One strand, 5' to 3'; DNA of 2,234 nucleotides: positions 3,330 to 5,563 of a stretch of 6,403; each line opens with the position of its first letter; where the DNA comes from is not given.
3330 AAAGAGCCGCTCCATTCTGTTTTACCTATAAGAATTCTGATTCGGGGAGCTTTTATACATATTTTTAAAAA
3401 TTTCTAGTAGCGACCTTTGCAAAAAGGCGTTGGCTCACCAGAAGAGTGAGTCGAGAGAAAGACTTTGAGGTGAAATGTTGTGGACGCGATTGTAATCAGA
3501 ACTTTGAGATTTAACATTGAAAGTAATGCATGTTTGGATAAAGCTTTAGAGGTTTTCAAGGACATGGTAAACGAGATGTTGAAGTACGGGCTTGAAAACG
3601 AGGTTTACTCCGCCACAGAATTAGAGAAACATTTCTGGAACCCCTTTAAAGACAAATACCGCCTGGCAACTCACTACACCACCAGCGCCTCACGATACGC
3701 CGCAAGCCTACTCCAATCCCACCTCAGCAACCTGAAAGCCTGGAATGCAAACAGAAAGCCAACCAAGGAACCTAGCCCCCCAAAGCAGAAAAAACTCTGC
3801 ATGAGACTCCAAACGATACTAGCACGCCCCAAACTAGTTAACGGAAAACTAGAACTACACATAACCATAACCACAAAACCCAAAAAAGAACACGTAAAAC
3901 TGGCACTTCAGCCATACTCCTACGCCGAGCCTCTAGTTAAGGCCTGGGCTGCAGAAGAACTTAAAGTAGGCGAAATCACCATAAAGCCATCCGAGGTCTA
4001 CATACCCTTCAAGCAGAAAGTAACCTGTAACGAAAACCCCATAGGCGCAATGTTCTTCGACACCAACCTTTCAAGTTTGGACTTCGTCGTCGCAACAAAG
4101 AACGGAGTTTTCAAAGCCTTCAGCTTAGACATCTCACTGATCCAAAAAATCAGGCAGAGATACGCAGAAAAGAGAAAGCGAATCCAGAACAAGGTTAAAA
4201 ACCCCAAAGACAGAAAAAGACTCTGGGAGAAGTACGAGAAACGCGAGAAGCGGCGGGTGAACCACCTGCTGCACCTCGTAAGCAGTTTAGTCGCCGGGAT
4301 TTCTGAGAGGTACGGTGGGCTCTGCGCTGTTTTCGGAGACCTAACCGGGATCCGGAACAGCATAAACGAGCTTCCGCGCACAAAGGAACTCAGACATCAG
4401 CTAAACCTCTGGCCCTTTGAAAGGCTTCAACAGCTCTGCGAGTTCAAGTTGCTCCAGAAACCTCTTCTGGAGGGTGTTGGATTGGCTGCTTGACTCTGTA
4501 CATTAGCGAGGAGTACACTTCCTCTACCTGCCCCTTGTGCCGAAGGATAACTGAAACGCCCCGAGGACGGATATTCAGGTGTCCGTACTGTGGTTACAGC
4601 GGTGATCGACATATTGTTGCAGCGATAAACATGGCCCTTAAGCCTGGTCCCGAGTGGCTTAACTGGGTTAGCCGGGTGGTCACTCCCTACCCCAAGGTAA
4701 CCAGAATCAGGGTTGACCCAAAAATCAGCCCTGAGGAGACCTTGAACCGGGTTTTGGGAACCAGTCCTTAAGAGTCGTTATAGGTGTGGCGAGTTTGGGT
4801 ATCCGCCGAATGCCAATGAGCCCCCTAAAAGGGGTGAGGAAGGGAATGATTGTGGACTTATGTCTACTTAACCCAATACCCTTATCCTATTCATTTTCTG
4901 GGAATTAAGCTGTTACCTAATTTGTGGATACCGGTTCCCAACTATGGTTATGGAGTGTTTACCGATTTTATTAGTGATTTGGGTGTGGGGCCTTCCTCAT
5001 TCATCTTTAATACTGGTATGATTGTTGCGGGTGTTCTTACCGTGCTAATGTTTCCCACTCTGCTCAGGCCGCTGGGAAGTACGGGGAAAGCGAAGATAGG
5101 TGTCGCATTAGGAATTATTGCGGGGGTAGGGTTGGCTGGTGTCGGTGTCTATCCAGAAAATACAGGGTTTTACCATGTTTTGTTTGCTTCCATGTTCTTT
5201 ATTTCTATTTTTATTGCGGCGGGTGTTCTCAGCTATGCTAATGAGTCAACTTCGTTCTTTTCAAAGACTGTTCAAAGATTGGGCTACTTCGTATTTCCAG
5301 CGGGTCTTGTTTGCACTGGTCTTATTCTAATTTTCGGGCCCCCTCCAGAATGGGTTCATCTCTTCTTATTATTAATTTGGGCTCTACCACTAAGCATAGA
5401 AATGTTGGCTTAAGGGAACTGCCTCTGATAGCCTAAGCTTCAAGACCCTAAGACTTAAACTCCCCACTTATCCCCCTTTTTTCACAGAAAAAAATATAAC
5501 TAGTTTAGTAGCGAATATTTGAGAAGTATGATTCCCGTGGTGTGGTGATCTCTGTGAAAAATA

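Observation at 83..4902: IS607 tnpA and tnpB separated by 2.77 kb of cargo but bracketed by matching end motifs: candidate cargo-carrying IS607 transposon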

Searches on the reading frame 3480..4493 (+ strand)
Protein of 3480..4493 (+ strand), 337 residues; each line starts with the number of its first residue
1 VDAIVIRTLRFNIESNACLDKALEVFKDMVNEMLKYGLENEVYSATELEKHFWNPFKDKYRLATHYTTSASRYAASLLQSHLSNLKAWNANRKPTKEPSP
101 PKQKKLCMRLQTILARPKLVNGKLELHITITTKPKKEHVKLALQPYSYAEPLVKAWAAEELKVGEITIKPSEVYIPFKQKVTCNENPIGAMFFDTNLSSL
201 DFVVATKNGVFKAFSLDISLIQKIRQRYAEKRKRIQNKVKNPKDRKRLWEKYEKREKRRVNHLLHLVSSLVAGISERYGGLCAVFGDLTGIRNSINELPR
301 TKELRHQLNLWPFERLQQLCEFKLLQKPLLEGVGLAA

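Call 6: search_protein_families(library=pfam, proteins=[window:3480-4493:+], max_evalue=0.01)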
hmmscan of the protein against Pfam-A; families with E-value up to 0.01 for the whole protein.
window:3480-4493:+ (337 aa): 1 family
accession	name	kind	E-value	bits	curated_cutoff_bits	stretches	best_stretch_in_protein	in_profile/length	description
PF01385.25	OrfB_IS605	-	0.00024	21.8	30.5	1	219-279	44-104/120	Probable transposase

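Call 18: find_homologous_proteins(query=window:3480-4493:+, max_evalue=1e-10)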
Query window:3480-4493:+ (337 aa): 6 proteins with E <= 1e-10 among 2023 candidates. Only proteins of 185 to 590 residues were searched: fused or split forms outside these lengths cannot appear, so this answer is no evidence that the protein stands alone or is whole; lengths 'longer' or 'shorter' looks for them.
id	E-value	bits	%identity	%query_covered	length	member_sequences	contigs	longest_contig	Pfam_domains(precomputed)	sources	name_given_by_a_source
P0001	2.3e-222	755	100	100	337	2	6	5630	PF27234.1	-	-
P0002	6.5e-136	471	65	98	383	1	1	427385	-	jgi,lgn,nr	nr:hypothetical protein [Candidatus Freyarchaeota archaeon]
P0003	2.1e-115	403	60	97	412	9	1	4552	PF27234.1,PF07282.19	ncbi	ncbi:MAG: zinc ribbon domain-containing protein, partial [Candidatus Jordarchaeaceae archaeon]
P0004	3.9e-74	268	62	64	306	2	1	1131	PF07282.19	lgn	-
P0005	2.0e-71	259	60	66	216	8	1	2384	-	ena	-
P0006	7.7e-33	132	70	29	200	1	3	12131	PF07282.19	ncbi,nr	ncbi:MAG: transposase [Candidatus Freyarchaeota archaeon]|nr:transposase [Candidatus Jordarchaeia ar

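Call 19: find_encoding_contigs(protein=P0002, flank=6000)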
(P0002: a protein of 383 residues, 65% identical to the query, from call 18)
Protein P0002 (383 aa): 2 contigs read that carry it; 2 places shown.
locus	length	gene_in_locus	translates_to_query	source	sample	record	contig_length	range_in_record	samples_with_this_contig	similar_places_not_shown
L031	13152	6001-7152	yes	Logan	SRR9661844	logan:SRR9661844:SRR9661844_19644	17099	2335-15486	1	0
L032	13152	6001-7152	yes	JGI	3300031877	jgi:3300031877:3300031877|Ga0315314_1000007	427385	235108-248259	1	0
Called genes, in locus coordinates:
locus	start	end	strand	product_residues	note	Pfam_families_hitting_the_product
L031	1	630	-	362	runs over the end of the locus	-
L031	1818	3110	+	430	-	-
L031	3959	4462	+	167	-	-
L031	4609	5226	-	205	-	-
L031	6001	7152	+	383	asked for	-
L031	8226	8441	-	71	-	-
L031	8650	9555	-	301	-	PF14602:Hexapep_2 (faint), PF00132:Hexapep (weak)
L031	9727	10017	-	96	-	-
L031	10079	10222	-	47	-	-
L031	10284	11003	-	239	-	PF06745:ATPase, PF23442:DUF7125 (weak), PF24336:DUF7504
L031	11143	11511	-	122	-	PF03259:Robl_LC7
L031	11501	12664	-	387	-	PF06745:ATPase, PF00009:GTP_EFTU, PF00025:Arf, PF00071:Ras, PF01926:MMR_HSR1 (weak), PF02421:FeoB_N (weak)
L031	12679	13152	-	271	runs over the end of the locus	PF13481:AAA_25 (weak), PF06745:ATPase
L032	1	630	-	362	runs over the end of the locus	-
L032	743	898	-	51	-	-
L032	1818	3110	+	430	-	-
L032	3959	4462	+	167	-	-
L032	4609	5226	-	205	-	-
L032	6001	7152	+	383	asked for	-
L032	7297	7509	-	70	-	-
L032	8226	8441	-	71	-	-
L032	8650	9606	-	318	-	PF14602:Hexapep_2 (faint), PF00132:Hexapep (weak)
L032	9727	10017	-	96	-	-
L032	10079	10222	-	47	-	-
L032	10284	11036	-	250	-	PF06745:ATPase, PF23442:DUF7125 (faint), PF24336:DUF7504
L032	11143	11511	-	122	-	PF03259:Robl_LC7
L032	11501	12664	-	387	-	PF06745:ATPase, PF00009:GTP_EFTU, PF00025:Arf, PF00071:Ras, PF01926:MMR_HSR1 (weak), PF02421:FeoB_N (weak)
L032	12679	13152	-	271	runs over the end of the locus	PF13481:AAA_25 (weak), PF06745:ATPase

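Call 20: find_encoding_contigs(protein=P0003, flank=6000)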
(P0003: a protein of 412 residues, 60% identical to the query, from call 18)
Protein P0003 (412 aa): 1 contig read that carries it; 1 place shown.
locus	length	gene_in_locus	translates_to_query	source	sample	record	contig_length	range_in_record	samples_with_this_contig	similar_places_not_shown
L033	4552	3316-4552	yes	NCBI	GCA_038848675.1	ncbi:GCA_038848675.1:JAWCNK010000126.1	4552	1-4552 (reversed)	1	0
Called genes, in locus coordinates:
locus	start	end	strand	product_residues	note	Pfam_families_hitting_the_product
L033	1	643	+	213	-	?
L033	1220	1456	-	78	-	-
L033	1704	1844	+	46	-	-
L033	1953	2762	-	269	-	-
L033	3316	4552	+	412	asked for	PF27234:MJ0013 (weak), PF07282:Cas12f1-like_TNB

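Call 21: find_encoding_contigs(protein=P0001, flank=6000)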
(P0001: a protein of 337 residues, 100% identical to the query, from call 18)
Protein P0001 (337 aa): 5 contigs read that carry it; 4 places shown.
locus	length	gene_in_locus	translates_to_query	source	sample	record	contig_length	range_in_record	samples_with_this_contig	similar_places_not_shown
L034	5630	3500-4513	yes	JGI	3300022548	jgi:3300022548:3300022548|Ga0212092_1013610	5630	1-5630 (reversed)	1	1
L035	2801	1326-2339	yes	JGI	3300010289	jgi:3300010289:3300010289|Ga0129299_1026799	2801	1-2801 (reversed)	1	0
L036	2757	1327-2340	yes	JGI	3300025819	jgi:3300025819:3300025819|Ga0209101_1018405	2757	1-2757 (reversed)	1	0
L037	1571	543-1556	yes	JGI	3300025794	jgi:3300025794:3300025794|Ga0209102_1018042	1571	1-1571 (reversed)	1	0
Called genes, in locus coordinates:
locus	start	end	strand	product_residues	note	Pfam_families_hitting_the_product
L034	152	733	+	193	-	PF00376:MerR (weak), PF12728:HTH_17, PF13411:MerR_1 (weak), PF00239:Resolvase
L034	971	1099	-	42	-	-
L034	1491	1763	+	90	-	-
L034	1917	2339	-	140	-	-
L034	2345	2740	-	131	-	-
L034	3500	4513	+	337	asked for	PF27234:MJ0013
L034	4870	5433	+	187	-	PF06197:DUF998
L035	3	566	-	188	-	?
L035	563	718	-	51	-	-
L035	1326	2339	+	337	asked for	PF27234:MJ0013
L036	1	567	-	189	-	?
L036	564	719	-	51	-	-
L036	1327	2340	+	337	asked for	PF27234:MJ0013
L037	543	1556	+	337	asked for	PF27234:MJ0013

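Call 30: search_protein_families(library=phrogs, proteins=[L032:3959-4462:+, L032:1818-3110:+], max_evalue=0.1)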
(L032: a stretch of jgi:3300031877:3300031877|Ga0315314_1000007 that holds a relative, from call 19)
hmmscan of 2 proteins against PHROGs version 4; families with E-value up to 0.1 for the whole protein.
L032:3959-4462:+ (167 aa): 0 families

L032:1818-3110:+ (430 aa): 22 families
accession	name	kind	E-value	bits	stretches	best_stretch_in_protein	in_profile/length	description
phrog_7590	-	unknown function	1.5e-50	173.1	5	259-401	58-200/234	-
phrog_22932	-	unknown function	1.4e-22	80.9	3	229-315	281-369/646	-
phrog_20642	-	unknown function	6.5e-19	69.5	1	336-423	163-265/280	-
phrog_3597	-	unknown function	3.2e-14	54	0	61-87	15-41/87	-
phrog_5208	-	unknown function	1.3e-12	48.4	1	307-393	195-292/372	-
phrog_24039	-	unknown function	3.6e-12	46.5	0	19-141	551-674/780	-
phrog_36377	-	unknown function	1.1e-09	38.3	2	21-245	54-286/628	-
phrog_37660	-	unknown function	1.2e-06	29.9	0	361-386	18-43/111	-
phrog_31809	-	unknown function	1.1e-05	25.2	0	241-320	297-374/538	-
phrog_20937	-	unknown function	4.2e-05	24.7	0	267-290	39-62/71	-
phrog_26187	-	unknown function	4.3e-05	22.6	1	270-393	107-230/1016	-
phrog_15327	-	unknown function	0.00014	23.1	0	355-383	60-87/106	-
phrog_22370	-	unknown function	0.00026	21.7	0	71-211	47-191/223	-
phrog_13628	-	unknown function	0.00031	21.2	0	233-245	32-44/46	-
phrog_27846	-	unknown function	0.00045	21.4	0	270-289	13-32/55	-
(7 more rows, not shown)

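Call 104: find_encoding_contigs(protein=L032:1818-3110:+, flank=10000, max_places=2)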
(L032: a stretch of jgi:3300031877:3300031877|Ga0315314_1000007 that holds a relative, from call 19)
Protein L032:1818-3110:+ (430 aa): 1 contig read that carries it; 1 place shown.
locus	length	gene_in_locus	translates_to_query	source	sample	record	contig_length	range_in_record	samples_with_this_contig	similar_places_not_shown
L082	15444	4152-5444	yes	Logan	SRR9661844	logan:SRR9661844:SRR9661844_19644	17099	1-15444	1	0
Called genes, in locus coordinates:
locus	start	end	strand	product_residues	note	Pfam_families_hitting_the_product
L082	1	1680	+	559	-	?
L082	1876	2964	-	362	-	-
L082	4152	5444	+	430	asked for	-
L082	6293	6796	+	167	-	-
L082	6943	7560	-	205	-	-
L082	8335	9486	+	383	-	-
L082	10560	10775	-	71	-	-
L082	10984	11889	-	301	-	PF14602:Hexapep_2 (faint), PF00132:Hexapep (weak)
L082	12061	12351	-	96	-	-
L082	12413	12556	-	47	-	-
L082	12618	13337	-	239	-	PF06745:ATPase, PF23442:DUF7125 (weak), PF24336:DUF7504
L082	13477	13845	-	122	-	PF03259:Robl_LC7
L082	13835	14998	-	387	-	PF06745:ATPase, PF00009:GTP_EFTU, PF00025:Arf, PF00071:Ras, PF01926:MMR_HSR1 (weak), PF02421:FeoB_N (weak)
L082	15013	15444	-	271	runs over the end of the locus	PF13481:AAA_25 (weak), PF06745:ATPase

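Call 111: search_protein_families(library=pfam, proteins=[L082:1-1680:+, L082:1876-2964:-, L082:6293-6796:+, L033:2-643:+, L033:1220-1456:-], max_evalue=0.01)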
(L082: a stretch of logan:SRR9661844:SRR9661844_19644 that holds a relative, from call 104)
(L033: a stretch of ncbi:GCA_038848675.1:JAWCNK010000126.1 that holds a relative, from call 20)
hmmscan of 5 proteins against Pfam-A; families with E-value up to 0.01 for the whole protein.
L082:1-1680:+ (559 aa): 1 family
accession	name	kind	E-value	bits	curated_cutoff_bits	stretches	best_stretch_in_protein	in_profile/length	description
PF00795.27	CN_hydrolase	-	4.3e-05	23.4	23.2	1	294-431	1-150/256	Carbon-nitrogen hydrolase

L082:1876-2964:- (362 aa): 43 families (the best 25 are shown)
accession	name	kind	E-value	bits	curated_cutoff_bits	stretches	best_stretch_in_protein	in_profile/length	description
PF00515.34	TPR_1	-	3.1e-76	248.8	27.8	9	108-141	1-34/34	Tetratricopeptide repeat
PF07719.23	TPR_2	-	3.2e-62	202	27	7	109-141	2-34/34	Tetratricopeptide repeat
PF13414.12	TPR_11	-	2.2e-56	187.7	26.8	5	56-88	10-42/42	TPR repeat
PF13181.12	TPR_8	-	5e-50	163.9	25.7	6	110-141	3-34/34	Tetratricopeptide repeat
PF13431.12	TPR_17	-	1.1e-49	163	24.4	6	130-162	1-33/34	Tetratricopeptide repeat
PF13432.12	TPR_16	-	3.6e-44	149.2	32.7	6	259-310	12-63/65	Tetratricopeptide repeat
PF13428.12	TPR_14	-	3.6e-36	120.3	23.5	6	247-285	4-42/44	Tetratricopeptide repeat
PF13371.12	TPR_9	-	2.7e-34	117.4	35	6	20-74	9-63/73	Tetratricopeptide repeat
PF13424.12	TPR_12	-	1.7e-31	108.7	30.1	2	72-137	1-74/77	Tetratricopeptide repeat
PF14559.12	TPR_19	-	6.8e-31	106.9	25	5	118-175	1-58/68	Tetratricopeptide repeat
PF13174.12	TPR_6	-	2.7e-21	75.1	26.3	0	147-173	5-31/33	Tetratricopeptide repeat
PF23914.1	TPR_CcmH_CycH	-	1.6e-20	74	42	2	99-202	41-147/158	Cytochrome c-type biogenesis protein H TPR domain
PF12895.13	ANAPC3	-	2.1e-18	66.8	27.2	4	258-337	3-81/82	Anaphase-promoting complex, cyclosome, subunit 3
PF13374.12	TPR_10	-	2.8e-17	62.6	27.5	1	74-104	2-32/42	Tetratricopeptide repeat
PF12968.13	DUF3856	-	3.2e-16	60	27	1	211-270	63-126/143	Domain of Unknown Function (DUF3856)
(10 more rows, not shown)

L082:6293-6796:+ (167 aa): 0 families

L033:2-643:+ (213 aa): 0 families

L033:1220-1456:- (78 aa): 0 families

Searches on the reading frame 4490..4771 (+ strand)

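Call 6: search_protein_families(library=pfam, proteins=[window:4490-4771:+], max_evalue=0.01)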
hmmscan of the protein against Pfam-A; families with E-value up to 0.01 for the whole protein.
window:4490-4771:+ (93 aa): 1 family
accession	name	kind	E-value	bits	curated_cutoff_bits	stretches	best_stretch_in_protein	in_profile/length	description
PF07282.18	Cas12f1-like_TNB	-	3.6e-12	46.7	26.3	1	4-48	21-60/60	Cas12f1-like, TNB domain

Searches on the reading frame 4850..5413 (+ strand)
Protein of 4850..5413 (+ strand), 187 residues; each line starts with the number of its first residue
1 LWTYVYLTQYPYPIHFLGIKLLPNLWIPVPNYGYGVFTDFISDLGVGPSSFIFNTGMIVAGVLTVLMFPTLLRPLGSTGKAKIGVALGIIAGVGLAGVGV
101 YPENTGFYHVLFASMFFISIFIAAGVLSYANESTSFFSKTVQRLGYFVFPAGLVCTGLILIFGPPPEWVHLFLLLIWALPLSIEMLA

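Call 6: search_protein_families(library=pfam, proteins=[window:4850-5413:+], max_evalue=0.01)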
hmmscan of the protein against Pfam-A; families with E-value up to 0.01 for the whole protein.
window:4850-5413:+ (187 aa): 2 families
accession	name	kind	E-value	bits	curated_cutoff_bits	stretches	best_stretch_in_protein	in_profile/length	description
PF06197.19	DUF998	-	2e-17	63.8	30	1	33-178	20-178/184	Protein of unknown function (DUF998)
PF23396.1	DUF7103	-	0.0075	16.7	27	0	73-130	61-111/159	Family of unknown function (DUF7103)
